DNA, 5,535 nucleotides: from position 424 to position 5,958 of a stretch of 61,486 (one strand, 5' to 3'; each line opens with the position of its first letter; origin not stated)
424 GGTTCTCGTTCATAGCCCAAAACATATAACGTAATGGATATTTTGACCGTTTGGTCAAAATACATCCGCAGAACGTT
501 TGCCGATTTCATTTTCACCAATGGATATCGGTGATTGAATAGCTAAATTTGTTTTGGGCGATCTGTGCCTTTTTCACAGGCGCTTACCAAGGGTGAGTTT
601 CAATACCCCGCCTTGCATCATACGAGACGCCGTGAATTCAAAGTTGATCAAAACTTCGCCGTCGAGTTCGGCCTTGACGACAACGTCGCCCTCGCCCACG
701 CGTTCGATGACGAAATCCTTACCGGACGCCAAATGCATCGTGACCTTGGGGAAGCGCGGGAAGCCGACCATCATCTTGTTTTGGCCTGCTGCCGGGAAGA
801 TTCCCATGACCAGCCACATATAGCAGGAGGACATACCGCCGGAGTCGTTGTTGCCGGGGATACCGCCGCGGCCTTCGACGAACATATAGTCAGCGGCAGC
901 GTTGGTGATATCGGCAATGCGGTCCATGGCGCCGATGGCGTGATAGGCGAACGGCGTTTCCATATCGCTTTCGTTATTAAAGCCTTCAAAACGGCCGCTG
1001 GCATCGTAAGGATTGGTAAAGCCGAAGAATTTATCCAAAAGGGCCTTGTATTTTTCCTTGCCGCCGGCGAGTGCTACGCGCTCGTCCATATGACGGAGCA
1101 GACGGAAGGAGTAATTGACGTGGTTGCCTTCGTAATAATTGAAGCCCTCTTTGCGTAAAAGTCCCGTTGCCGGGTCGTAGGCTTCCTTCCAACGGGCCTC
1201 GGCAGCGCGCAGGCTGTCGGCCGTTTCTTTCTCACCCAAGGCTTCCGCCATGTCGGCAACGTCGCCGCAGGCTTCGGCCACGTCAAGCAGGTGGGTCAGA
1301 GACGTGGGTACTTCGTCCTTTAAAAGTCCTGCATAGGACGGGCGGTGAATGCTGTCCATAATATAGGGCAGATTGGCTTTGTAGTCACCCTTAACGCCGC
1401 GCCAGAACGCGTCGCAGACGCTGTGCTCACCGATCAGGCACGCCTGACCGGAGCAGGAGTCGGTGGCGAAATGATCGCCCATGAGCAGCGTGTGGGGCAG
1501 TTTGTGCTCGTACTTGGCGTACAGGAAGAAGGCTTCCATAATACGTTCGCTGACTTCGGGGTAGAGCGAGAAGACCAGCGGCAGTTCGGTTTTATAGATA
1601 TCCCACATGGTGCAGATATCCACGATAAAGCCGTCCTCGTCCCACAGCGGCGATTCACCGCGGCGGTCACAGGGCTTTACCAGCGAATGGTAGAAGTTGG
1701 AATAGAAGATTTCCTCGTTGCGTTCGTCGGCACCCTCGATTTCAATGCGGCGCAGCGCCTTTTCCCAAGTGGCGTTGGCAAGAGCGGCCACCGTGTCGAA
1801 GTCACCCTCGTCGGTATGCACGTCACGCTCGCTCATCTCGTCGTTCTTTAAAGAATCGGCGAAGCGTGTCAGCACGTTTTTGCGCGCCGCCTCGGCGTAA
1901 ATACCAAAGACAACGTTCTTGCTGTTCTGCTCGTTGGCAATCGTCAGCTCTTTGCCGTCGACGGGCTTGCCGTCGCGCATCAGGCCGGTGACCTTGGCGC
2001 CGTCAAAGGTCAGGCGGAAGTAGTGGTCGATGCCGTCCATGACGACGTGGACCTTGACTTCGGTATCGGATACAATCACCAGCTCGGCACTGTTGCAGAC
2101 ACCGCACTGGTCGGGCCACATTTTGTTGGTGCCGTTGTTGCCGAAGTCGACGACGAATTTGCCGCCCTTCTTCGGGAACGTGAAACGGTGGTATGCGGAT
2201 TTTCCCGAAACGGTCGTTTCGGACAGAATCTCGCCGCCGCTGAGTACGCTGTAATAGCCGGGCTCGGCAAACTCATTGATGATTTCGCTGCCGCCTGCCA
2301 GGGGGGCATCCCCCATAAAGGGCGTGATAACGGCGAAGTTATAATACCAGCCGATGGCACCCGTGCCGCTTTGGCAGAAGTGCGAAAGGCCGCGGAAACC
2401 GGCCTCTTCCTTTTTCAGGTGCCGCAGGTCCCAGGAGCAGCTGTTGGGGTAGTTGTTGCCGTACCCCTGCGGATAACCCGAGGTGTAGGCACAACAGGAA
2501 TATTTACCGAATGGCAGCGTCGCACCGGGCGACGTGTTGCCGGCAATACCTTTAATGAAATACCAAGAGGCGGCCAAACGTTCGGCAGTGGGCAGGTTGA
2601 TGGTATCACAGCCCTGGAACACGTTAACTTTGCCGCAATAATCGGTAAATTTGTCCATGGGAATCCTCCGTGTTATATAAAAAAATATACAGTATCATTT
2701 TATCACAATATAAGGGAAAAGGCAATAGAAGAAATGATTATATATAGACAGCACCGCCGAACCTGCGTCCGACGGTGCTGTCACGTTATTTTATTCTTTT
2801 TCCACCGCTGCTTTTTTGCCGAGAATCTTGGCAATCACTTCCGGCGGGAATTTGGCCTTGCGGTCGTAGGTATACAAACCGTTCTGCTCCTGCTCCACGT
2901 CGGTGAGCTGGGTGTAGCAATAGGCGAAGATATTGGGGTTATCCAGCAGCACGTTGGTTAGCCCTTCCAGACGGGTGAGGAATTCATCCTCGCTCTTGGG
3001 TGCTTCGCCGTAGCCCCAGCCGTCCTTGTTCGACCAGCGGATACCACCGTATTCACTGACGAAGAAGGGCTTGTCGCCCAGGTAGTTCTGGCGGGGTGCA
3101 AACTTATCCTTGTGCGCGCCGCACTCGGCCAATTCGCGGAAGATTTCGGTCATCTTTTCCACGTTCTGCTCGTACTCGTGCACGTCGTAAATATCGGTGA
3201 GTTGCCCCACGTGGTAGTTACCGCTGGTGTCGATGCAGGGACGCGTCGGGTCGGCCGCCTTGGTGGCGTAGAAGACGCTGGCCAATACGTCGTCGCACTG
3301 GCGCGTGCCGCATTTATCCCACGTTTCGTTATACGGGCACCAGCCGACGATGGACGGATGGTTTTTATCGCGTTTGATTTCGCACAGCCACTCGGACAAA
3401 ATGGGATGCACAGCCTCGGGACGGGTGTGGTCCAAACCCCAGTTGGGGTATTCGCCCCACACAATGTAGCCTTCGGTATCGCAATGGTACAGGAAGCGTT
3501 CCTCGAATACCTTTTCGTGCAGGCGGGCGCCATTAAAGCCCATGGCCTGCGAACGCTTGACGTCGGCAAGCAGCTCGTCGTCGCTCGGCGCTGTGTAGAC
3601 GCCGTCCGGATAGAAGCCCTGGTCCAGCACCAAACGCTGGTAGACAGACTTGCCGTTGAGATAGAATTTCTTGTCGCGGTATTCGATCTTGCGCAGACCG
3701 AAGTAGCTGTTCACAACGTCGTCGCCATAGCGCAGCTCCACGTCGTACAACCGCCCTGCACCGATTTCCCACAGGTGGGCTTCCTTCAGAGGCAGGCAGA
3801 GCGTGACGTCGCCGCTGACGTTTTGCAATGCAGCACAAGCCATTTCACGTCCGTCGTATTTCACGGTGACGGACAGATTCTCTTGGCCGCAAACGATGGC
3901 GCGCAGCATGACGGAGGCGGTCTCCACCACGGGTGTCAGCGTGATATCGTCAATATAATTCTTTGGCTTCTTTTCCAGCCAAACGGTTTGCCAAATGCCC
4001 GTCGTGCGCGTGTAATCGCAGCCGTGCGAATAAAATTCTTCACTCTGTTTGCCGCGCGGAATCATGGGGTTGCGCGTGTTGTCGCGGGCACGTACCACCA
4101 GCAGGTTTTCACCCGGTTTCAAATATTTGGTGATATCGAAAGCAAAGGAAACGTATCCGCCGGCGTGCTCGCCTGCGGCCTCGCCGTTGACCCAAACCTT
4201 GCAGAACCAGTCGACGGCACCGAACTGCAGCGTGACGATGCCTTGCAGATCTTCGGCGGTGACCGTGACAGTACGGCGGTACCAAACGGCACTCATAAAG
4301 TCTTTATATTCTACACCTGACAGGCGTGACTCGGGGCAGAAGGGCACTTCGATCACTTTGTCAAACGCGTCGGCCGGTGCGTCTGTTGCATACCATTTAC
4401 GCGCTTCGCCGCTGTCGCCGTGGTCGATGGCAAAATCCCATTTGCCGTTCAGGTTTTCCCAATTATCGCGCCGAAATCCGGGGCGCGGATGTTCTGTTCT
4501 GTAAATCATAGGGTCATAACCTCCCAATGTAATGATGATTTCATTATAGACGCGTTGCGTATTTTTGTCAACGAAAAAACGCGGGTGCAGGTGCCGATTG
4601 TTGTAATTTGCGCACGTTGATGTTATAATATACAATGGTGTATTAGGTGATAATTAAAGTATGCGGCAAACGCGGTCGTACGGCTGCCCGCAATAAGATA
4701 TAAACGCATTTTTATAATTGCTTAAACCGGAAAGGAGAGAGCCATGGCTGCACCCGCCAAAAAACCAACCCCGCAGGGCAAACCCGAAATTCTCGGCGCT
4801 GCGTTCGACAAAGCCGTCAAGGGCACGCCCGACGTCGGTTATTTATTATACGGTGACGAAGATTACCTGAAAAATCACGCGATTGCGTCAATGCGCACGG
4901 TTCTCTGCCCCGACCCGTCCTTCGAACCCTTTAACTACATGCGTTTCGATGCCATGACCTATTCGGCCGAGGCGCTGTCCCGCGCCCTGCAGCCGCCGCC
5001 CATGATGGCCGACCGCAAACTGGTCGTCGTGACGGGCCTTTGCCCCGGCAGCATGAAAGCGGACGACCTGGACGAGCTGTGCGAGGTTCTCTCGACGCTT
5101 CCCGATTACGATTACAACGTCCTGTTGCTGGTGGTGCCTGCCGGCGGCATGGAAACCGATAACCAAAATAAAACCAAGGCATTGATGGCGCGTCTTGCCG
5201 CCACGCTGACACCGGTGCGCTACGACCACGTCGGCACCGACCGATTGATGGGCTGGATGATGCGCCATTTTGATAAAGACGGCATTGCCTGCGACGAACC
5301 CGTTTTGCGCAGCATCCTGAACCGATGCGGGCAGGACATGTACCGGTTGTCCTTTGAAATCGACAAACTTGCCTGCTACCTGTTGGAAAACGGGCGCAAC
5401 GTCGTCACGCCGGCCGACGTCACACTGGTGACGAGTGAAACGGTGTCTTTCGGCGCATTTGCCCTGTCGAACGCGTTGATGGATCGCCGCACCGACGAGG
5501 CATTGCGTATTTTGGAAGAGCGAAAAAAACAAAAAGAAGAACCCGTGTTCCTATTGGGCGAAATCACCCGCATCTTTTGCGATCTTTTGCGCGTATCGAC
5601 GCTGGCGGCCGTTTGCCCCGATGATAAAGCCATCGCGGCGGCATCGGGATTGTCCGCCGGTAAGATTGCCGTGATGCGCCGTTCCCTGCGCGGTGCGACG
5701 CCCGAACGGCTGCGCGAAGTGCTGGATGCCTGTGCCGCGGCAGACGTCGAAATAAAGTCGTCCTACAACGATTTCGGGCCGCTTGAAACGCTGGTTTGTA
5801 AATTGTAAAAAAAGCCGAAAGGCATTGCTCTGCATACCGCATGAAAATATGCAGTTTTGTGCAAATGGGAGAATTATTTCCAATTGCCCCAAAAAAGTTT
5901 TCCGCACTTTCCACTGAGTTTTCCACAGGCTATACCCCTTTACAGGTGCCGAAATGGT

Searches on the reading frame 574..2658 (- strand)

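Call 10: search_protein_families(library=pfam, proteins=[window:574-2658:-])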
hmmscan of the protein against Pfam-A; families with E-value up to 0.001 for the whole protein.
window:574-2658:- (694 aa): 2 families
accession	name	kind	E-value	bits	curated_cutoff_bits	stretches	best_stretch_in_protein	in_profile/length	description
PF07971.18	Glyco_hydro_92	-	2.2e-62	212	24.6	1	284-692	12-464/464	Glycosyl hydrolase family 92 catalytic domain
PF17678.7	Glyco_hydro_92N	-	6.6e-17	62.6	34.5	1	40-241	12-205/236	Glycosyl hydrolase family 92 N-terminal domain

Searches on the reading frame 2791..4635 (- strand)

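Call 10: search_protein_families(library=pfam, proteins=[window:2791-4635:-])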
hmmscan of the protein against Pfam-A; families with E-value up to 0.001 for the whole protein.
window:2791-4635:- (614 aa): 3 families
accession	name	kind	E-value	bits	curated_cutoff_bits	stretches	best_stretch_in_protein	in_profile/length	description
PF02837.24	Glyco_hydro_2_N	-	3.3e-19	69.9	28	1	60-224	2-169/169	Glycosyl hydrolases family 2, sugar binding domain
PF22666.2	Glyco_hydro_2_N2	-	3e-12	47.4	27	1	81-189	11-123/167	Glycosyl hydrolase 2 galactose-binding domain-like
PF02836.23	Glyco_hydro_2_C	-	4.7e-09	36.2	21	1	318-530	2-211/302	Glycosyl hydrolases family 2, TIM barrel domain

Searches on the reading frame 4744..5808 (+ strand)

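Call 10: search_protein_families(library=pfam, proteins=[window:4744-5808:+])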
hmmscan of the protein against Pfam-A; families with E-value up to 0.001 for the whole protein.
window:4744-5808:+ (354 aa): 2 families
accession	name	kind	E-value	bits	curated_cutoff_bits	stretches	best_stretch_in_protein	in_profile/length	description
PF21694.2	DNA_pol3_delta_C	-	2.1e-13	50.8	27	1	238-343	4-109/121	DNA polymerase III delta subunit, C-terminal domain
PF06144.19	DNA_pol3_delta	-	4.7e-09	36.7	21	1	33-148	1-115/124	DNA polymerase III, delta subunit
